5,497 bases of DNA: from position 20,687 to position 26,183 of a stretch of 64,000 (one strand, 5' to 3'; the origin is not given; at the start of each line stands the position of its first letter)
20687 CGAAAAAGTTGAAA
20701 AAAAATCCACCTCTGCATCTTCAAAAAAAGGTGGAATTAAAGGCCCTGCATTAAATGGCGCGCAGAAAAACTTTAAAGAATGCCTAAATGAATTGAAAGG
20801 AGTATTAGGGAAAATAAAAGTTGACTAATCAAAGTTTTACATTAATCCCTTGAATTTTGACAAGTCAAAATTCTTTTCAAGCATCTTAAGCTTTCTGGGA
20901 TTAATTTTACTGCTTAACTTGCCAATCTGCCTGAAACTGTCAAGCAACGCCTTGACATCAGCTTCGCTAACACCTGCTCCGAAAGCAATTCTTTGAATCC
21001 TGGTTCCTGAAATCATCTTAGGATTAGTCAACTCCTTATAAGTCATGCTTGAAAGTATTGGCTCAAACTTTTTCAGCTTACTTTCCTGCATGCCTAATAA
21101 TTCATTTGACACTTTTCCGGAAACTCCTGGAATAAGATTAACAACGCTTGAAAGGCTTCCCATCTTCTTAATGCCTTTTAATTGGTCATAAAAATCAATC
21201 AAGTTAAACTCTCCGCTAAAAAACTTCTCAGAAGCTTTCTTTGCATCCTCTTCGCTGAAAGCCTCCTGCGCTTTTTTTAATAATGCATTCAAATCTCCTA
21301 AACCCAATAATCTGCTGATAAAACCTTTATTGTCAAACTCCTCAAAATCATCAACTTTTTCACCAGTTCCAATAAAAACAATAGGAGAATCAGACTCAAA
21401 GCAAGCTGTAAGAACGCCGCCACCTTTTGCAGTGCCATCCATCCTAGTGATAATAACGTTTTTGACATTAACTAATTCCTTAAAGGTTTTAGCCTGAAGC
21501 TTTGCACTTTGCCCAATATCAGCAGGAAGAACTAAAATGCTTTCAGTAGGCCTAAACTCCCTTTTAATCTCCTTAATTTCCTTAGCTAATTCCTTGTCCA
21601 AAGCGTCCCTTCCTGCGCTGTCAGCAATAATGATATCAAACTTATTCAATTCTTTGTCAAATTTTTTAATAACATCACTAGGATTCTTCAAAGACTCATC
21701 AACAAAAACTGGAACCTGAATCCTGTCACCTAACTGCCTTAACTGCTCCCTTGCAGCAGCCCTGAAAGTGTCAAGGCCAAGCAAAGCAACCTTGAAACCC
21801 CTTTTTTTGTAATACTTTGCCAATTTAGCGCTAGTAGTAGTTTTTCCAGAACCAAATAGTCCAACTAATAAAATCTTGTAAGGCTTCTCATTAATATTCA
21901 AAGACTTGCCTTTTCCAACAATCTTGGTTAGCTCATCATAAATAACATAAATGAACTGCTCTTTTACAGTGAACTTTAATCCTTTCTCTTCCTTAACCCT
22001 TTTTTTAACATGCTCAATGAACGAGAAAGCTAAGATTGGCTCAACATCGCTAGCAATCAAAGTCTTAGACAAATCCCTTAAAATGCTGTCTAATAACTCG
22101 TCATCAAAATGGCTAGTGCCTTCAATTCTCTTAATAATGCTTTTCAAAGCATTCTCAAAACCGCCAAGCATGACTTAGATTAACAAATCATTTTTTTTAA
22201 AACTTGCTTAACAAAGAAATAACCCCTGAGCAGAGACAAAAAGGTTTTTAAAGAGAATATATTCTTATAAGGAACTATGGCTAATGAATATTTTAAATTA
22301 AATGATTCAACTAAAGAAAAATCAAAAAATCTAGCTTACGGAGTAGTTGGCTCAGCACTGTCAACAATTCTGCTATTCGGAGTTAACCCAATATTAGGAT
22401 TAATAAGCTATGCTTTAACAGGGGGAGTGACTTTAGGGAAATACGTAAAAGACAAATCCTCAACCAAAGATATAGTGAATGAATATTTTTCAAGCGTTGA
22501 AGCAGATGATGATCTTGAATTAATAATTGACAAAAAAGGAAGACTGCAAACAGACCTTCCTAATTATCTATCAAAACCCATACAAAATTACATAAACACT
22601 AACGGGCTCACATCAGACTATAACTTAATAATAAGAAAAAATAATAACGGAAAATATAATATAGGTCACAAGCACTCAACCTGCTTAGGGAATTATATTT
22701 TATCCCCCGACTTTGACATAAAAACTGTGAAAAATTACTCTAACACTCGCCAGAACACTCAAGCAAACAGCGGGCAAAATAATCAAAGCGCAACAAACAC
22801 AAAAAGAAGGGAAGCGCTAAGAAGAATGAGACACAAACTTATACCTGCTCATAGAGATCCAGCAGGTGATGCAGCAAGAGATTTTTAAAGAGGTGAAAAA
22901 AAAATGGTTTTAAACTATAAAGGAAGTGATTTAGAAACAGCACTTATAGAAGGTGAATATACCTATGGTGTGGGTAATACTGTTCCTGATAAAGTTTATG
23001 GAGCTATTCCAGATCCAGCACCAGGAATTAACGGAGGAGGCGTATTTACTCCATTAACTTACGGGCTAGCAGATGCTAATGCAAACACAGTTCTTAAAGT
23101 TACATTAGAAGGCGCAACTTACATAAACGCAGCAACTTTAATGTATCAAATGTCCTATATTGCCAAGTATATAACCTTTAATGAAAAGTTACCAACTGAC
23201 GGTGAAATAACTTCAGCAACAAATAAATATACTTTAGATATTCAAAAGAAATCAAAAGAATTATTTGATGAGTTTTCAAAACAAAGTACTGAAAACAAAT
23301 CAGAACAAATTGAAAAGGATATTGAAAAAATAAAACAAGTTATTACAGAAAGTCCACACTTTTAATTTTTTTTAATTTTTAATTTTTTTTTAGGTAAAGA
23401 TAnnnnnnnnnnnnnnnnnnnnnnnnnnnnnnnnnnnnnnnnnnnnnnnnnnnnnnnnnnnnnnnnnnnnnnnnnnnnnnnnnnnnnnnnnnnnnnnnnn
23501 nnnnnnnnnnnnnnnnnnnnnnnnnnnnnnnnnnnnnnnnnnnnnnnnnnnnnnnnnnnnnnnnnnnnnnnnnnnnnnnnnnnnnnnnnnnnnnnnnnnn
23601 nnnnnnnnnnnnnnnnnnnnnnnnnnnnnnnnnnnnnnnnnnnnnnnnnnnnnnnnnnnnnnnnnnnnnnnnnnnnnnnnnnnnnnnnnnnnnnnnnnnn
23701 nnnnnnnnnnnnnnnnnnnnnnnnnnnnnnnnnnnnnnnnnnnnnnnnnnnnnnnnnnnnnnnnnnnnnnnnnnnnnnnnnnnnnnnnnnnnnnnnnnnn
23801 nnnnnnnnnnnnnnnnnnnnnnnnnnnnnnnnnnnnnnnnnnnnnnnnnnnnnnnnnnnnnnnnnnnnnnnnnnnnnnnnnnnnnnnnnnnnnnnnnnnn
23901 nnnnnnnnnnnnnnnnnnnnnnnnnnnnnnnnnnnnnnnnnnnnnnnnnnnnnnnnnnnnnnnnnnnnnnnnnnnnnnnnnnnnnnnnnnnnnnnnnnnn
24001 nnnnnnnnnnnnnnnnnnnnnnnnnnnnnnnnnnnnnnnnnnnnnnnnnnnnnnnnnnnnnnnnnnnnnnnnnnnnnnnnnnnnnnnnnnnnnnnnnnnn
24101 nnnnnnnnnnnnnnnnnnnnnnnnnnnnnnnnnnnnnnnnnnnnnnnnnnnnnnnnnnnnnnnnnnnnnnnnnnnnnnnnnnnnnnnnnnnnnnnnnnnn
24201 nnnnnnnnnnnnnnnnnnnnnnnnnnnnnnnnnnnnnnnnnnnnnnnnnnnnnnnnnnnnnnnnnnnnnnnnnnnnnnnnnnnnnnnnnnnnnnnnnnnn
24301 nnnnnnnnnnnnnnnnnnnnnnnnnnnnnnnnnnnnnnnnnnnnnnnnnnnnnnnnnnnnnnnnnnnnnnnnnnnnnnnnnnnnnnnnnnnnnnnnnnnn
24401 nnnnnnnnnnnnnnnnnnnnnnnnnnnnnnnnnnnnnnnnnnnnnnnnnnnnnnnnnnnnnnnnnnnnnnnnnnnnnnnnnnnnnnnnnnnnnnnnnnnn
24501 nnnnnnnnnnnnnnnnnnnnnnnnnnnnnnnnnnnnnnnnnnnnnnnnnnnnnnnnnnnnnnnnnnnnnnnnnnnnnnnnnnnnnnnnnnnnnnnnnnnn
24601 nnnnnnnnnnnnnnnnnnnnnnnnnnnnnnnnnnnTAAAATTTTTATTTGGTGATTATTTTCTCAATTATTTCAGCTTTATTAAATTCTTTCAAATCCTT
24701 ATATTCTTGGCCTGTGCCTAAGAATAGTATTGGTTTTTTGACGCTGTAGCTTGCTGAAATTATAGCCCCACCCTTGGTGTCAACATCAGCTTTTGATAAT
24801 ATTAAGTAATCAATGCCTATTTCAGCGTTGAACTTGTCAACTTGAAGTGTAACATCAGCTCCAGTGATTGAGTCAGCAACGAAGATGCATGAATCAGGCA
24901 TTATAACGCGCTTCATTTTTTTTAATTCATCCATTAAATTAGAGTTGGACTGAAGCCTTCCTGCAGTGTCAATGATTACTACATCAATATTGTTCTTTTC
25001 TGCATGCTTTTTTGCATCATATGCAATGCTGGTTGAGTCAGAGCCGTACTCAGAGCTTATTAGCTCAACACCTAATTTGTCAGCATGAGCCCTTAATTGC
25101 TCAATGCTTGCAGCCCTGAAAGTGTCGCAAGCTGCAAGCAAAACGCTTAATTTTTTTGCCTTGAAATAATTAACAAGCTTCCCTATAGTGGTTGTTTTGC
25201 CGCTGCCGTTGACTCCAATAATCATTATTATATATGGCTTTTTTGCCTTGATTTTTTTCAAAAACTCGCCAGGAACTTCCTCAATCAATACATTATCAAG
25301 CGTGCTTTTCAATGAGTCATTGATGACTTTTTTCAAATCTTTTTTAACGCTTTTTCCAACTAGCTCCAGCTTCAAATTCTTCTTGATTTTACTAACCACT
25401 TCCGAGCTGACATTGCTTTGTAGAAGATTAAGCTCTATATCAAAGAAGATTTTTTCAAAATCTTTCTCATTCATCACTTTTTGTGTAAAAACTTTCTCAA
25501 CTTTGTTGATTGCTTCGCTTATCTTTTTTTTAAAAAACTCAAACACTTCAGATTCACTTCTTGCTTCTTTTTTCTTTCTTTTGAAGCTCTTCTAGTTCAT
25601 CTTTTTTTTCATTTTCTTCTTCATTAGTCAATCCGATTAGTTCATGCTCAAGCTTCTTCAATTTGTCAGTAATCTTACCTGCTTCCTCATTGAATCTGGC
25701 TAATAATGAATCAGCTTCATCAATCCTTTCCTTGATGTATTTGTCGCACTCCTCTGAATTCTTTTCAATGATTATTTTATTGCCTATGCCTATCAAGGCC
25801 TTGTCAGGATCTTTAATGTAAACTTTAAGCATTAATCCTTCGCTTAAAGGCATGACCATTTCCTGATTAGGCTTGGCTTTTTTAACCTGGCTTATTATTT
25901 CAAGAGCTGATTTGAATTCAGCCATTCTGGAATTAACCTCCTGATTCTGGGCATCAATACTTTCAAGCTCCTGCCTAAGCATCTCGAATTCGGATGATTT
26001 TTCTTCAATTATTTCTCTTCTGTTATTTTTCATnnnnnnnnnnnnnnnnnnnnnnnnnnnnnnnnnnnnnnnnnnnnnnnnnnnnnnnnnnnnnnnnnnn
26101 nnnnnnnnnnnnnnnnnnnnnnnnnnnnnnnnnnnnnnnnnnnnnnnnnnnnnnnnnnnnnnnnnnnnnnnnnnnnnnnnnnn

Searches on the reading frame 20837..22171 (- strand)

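Call 13: search_protein_families(library=pfam, proteins=[window:20837-22171:-], max_evalue=0.001)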
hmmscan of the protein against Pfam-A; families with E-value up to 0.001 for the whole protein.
window:20837-22171:- (444 aa): 10 families
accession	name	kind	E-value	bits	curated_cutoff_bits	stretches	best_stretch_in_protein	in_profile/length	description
PF00448.28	SRP54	-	5.9e-63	212.5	22.7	1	98-290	2-196/196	SRP54-type protein, GTPase domain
PF02978.25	SRP_SPB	-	1.1e-26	93.4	27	1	321-418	1-89/91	Signal peptide binding domain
PF02881.24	SRP54_N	-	3.3e-12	46.9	22.4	1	7-81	3-75/75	SRP54-type protein, helical bundle domain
PF01656.29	CbiA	-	2.7e-08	34.2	25.4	1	107-218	9-54/125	CobQ/CobB/MinD/ParA nucleotide binding domain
PF06414.18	Zeta_toxin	-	0.00019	21.4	22.3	1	93-141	12-59/199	Zeta toxin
PF20720.3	nSTAND3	-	0.00027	21.1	27.2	0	96-151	16-46/155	Novel STAND NTPase 3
PF09848.15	SLFN-g3_helicase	-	0.00048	20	24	1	104-223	8-127/354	Schlafen group 3, DNA/RNA helicase domain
PF13479.12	AAA_24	-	0.00062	20.1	27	0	96-223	1-107/195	AAA domain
PF13207.12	AAA_17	-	0.00064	20.4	27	0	103-214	1-108/136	AAA domain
PF00004.35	AAA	-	0.0007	20.5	21.2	0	100-158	1-64/131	ATPase family associated with various cellular activities (AAA)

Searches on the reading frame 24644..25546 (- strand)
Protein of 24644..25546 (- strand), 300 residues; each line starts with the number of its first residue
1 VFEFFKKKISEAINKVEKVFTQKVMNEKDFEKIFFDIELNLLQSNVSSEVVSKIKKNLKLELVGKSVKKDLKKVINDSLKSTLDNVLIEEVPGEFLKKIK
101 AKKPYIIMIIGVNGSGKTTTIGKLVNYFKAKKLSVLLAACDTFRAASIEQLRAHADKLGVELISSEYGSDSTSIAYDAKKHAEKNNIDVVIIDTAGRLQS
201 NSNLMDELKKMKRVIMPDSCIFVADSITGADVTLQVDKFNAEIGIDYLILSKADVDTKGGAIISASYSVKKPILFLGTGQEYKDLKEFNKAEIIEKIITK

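Call 13: search_protein_families(library=pfam, proteins=[window:24644-25546:-], max_evalue=0.001)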
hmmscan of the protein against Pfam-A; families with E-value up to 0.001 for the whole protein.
window:24644-25546:- (300 aa): 12 families
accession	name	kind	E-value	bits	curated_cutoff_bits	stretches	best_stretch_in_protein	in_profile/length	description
PF00448.28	SRP54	-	1.8e-70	237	22.7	1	105-298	2-195/196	SRP54-type protein, GTPase domain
PF13401.12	AAA_22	-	1.7e-07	32.1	27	1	103-213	4-109/130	AAA domain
PF02881.24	SRP54_N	-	2.6e-07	31.2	22.4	1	15-79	4-75/75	SRP54-type protein, helical bundle domain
PF13604.12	AAA_30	-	4.3e-06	27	27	1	97-201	11-103/191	AAA domain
PF13245.12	AAA_19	-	6.3e-06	26.9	25.1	1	103-215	10-121/134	AAA domain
PF13207.12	AAA_17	-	1.6e-05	25.6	27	1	110-225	1-110/136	AAA domain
PF06414.18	Zeta_toxin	-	3.3e-05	23.9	22.3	1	100-210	12-119/199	Zeta toxin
PF09848.15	SLFN-g3_helicase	-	4.6e-05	23.3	24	1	105-207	2-100/354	Schlafen group 3, DNA/RNA helicase domain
PF13191.12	AAA_16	-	0.0001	23.3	32.6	1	95-225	15-139/167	AAA ATPase domain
PF13479.12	AAA_24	-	0.00016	22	27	1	104-200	2-78/195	AAA domain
PF02492.25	cobW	-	0.00019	21.5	20.7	1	106-255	2-155/180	CobW/HypB/UreG, nucleotide-binding domain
PF01926.29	MMR_HSR1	-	0.0003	21.3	21.9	0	182-242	41-102/113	50S ribosome-binding GTPase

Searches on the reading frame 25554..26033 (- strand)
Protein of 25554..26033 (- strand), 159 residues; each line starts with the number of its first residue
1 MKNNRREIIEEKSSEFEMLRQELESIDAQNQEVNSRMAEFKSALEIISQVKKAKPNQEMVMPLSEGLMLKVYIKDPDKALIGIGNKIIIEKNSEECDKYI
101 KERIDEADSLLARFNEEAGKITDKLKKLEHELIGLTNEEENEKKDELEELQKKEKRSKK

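Call 13: search_protein_families(library=pfam, proteins=[window:25554-26033:-], max_evalue=0.001)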
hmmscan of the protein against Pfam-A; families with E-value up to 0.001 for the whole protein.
window:25554-26033:- (159 aa): 1 family
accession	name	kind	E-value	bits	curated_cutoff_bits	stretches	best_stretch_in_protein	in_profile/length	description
PF02996.22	Prefoldin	-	5.5e-20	71.9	23.2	1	19-133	1-115/120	Prefoldin subunit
